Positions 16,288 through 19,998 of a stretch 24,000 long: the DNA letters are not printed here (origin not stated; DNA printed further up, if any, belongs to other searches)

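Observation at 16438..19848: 1136-aa orphan protein with no recognisable catalytic motif as first gene of the R-M operon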

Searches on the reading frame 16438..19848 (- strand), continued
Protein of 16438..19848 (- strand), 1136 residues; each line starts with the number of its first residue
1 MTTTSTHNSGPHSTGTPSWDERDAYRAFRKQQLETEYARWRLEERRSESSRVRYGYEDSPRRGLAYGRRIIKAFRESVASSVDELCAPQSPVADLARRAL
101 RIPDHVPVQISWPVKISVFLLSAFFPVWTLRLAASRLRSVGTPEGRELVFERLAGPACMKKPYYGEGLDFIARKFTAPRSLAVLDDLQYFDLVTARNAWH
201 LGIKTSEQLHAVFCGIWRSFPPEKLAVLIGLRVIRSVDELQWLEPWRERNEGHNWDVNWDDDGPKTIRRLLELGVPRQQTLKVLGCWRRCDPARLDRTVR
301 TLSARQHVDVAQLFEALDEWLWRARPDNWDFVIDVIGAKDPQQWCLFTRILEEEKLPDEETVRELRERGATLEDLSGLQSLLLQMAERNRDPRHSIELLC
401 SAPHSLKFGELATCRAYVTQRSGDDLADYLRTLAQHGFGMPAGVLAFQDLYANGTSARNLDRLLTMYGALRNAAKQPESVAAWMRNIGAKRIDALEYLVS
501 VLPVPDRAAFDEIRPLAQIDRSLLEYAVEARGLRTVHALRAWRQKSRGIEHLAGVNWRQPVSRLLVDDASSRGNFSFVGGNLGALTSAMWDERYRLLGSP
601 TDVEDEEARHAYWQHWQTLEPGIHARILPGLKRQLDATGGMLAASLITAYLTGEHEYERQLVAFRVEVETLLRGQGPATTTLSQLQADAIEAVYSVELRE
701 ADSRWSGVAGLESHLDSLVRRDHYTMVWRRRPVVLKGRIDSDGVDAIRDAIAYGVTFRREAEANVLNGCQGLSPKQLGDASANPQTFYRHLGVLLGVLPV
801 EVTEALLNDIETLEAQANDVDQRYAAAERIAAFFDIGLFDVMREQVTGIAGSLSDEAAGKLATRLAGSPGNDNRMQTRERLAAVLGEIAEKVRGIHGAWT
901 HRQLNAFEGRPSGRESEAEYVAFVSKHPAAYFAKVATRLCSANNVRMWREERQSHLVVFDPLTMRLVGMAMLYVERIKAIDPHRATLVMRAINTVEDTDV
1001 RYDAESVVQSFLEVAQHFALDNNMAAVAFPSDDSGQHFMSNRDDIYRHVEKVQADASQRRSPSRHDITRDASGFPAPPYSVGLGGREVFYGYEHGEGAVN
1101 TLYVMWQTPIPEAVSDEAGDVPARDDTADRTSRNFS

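Call 91: search_protein_families(library=padloc, proteins=[L017:5188-7176:-, L017:8409-9782:+, L017:13293-14639:-, L017:16968-19250:-, L018:13341-14810:-, L018:15006-17435:+, L018:6926-8212:-, L012:16669-18624:-, L012:14706-15992:-, L022:13308-15023:-], max_evalue=0.00001)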
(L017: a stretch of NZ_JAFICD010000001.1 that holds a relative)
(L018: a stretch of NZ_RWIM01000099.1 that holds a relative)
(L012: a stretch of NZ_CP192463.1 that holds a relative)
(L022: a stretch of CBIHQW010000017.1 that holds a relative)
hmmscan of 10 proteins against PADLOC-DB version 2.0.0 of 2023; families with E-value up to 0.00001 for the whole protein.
L017:5188-7176:- (662 aa): 0 families

L017:8409-9782:+ (458 aa): 0 families

L017:13293-14639:- (448 aa): 0 families

L017:16968-19250:- (760 aa): 0 families

L018:13341-14810:- (489 aa): 0 families

L018:15006-17435:+ (810 aa): 0 families

L018:6926-8212:- (428 aa): 0 families

L012:16669-18624:- (651 aa): 0 families

L012:14706-15992:- (428 aa): 0 families

L022:13308-15023:- (571 aa): 0 families
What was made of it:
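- Four of 12 distant loci had no PADLOC hit among the flanking ORFs tested (call 91).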

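Call 96: get_annotated_region(hit=H1, flank=8000)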
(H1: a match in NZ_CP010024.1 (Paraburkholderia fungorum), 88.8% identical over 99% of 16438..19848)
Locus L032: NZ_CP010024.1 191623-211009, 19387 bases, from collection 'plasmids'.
description: Paraburkholderia fungorum strain ATCC BAA-463 plasmid pBIL, complete sequence
organism: Paraburkholderia fungorum (NCBI taxid 134537)
taxonomy: Bacteria; Pseudomonadota; Betaproteobacteria; Burkholderiales; Burkholderiaceae; Paraburkholderia; Paraburkholderia fungorum
host: -; source: Microbial isolate culture,White-rot fungus Phanerochaete chrysosporium; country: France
typing (MOB-suite, as given by PLSDB): non-mobilizable
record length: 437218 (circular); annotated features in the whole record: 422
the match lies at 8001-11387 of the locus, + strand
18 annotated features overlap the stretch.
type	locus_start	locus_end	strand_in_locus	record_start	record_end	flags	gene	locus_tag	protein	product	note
CDS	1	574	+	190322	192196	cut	-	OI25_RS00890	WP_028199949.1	hypothetical protein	-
CDS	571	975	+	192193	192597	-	-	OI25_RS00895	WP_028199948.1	hypothetical protein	-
CDS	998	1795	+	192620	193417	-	-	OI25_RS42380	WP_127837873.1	hypothetical protein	-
CDS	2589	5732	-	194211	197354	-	-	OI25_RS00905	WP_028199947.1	error-prone DNA polymerase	-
CDS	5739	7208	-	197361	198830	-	-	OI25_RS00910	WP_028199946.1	DNA polymerase Y family protein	-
CDS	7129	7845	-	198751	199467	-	imuA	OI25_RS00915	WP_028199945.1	translesion DNA synthesis-associated protein ImuA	GO:0051782 - negative regulation of cell division [Evidence IEA]; GO:0009432 - SOS response [Evidence IEA]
CDS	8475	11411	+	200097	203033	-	-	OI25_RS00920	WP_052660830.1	hypothetical protein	-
CDS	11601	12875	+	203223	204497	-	-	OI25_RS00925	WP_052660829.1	DUF5623 domain-containing protein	-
CDS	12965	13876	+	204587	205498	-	-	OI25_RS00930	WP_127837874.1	hypothetical protein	-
CDS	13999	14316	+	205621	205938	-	-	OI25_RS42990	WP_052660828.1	hypothetical protein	-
CDS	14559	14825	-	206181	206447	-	-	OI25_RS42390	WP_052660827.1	hypothetical protein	-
CDS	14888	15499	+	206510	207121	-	bamE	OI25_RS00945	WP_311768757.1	outer membrane protein assembly factor BamE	-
CDS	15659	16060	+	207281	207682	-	-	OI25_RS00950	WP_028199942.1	DUF3597 domain-containing protein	-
CDS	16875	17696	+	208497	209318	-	-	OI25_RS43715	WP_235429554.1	DUF746 domain-containing protein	-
CDS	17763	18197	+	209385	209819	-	-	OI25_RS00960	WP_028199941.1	SET domain-containing protein-lysine N-methyltransferase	-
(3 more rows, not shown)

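Call 97: get_annotated_region(hit=H6, flank=8000)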
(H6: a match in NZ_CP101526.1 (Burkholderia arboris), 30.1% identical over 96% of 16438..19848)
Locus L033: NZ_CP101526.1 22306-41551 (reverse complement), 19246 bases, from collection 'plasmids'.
description: Burkholderia arboris strain MEC_B345 plasmid pla_2, complete sequence
organism: Burkholderia arboris (NCBI taxid 488730)
taxonomy: Bacteria; Pseudomonadota; Betaproteobacteria; Burkholderiales; Burkholderiaceae; Burkholderia; Burkholderia arboris
host: -; source: mixed culture,soil; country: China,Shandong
typing (MOB-suite, as given by PLSDB): non-mobilizable
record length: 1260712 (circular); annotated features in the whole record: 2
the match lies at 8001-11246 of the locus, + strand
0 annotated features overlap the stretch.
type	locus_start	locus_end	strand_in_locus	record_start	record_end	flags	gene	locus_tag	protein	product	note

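Call 98: find_encoding_contigs(protein=P0141, flank=8000, max_places=2)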
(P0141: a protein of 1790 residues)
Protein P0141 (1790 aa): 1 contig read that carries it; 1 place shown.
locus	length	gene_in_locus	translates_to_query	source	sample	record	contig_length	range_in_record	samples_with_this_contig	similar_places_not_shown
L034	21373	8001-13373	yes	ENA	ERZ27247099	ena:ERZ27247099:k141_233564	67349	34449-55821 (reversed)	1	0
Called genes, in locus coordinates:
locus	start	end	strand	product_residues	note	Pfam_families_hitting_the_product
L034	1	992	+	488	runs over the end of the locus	PF14010:PEPcase_2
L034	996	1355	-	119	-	-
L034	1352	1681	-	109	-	-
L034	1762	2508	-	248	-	PF01978:TrmB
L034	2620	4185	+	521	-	PF00474:SSF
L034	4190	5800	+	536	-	-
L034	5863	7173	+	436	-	PF01336:tRNA_anti-codon, PF00152:tRNA-synt_2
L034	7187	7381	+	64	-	-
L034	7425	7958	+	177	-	PF01467:CTP_transf_like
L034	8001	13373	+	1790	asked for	-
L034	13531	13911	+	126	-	-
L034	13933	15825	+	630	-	PF01496:V_ATPase_I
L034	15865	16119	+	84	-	PF00137:ATP-synt_C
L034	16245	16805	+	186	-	PF01991:vATP-synt_E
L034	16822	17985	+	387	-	PF01992:vATP-synt_AC39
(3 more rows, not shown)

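Call 99: find_encoding_contigs(protein=P0115, flank=8000, max_places=2)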
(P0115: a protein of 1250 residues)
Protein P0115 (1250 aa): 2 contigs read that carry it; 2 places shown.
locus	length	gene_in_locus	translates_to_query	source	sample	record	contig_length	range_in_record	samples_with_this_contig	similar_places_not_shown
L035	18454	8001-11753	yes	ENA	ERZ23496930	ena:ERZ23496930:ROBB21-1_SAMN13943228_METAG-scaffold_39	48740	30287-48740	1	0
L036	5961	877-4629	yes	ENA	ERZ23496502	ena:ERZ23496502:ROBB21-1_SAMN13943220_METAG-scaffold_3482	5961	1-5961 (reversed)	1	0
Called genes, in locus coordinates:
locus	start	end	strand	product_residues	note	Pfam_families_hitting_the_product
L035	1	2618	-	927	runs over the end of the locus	-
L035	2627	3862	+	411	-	PF00155:Aminotran_1_2 (weak), PF00266:Aminotran_5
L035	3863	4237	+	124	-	PF01592:NifU_N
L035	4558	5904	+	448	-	PF00916:Sulfate_transp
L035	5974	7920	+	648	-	PF01182:Glucosamine_iso, PF02585:PIG-L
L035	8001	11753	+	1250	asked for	-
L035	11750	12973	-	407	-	PF13477:Glyco_trans_4_2, PF13439:Glyco_transf_4, PF13579:Glyco_trans_4_4 (weak), PF00534:Glycos_transf_1, PF13692:Glyco_trans_1_4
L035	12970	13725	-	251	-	PF01522:Polysacc_deac_1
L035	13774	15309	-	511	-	PF00743:FMO-like, PF01266:DAO (faint), PF07992:Pyr_redox_2, PF13454:NAD_binding_9 (faint), PF13738:Pyr_redox_3, PF13434:Lys_Orn_oxgnase (weak)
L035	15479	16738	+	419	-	PF01943:Polysacc_synt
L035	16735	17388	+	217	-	PF08241:Methyltransf_11, PF13649:Methyltransf_25 (weak), PF13847:Methyltransf_31 (weak)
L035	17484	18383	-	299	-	-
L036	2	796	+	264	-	?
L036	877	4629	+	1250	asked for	-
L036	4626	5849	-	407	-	PF13477:Glyco_trans_4_2, PF13439:Glyco_transf_4, PF13579:Glyco_trans_4_4 (weak), PF00534:Glycos_transf_1, PF13692:Glyco_trans_1_4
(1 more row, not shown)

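Call 100: search_dna_similar(query=L015:9989-13273:+, collection=plasmids, mode=protein, max_rows=30)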
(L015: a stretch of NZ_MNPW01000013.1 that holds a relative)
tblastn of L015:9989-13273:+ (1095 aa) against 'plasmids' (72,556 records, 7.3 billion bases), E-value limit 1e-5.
Records with a match: 13; places in all: 13; records where one place covers at least 80% of the query: 11.
Best place of each record, by identity: <60% 13.
By first word of the organism name: Burkholderia 5; Ralstonia 4; Paraburkholderia 4.
By predicted mobility (MOB-suite, as given by PLSDB): non-mobilizable 6; mobilizable 4; conjugative 3.
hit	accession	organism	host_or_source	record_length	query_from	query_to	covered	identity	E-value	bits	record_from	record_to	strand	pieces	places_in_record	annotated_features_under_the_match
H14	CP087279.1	Ralstonia solanacearum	Tobacco,whole organism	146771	9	1075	97%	34.9%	0e+0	603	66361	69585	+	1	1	record has no annotation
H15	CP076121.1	Ralstonia solanacearum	Solanum muricatum,cell culture,stem,stem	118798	9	1075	97%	34.9%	0e+0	601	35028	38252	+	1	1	hypothetical protein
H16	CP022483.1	Ralstonia solanacearum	peanut,cell culture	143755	9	1075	97%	34.8%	0e+0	603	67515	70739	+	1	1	hypothetical protein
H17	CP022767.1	Ralstonia solanacearum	Solanum tuberosum,single cell,Potato ...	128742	9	1075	97%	34.7%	0e+0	599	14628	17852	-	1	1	hypothetical protein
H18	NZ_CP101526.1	Burkholderia arboris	mixed culture,soil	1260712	6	1079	98%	30.0%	5e-122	422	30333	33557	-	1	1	none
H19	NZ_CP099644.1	Paraburkholderia fungorum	Arabidopsis thaliana,pure culture,leaf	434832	18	1075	97%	29.1%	1e-98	352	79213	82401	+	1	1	hypothetical protein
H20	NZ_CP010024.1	Paraburkholderia fungorum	Microbial isolate culture,White-rot ...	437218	18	1075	97%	29.1%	1e-98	352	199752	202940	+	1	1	hypothetical protein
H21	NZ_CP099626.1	Paraburkholderia fungorum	Arabidopsis thaliana,pure culture,leaf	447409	18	1075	97%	29.1%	1e-98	352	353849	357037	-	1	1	hypothetical protein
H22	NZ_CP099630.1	Paraburkholderia fungorum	Arabidopsis thaliana,pure culture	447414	18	1075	97%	29.1%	1e-98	352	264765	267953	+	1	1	hypothetical protein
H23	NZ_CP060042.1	Burkholderia cenocepacia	Soil,soil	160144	66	1079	93%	29.6%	1e-114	400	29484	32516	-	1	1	hypothetical protein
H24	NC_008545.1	Burkholderia cenocepacia HI2424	-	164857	66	1079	93%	29.6%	1e-114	400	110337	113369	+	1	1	hypothetical protein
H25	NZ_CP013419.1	Burkholderia savannae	soil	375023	6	309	28%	27.2%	5e-8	66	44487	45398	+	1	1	hypothetical protein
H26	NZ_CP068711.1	Burkholderia thailandensis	soil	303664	201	342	13%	29.9%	8e-6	58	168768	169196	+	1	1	hypothetical protein (x2)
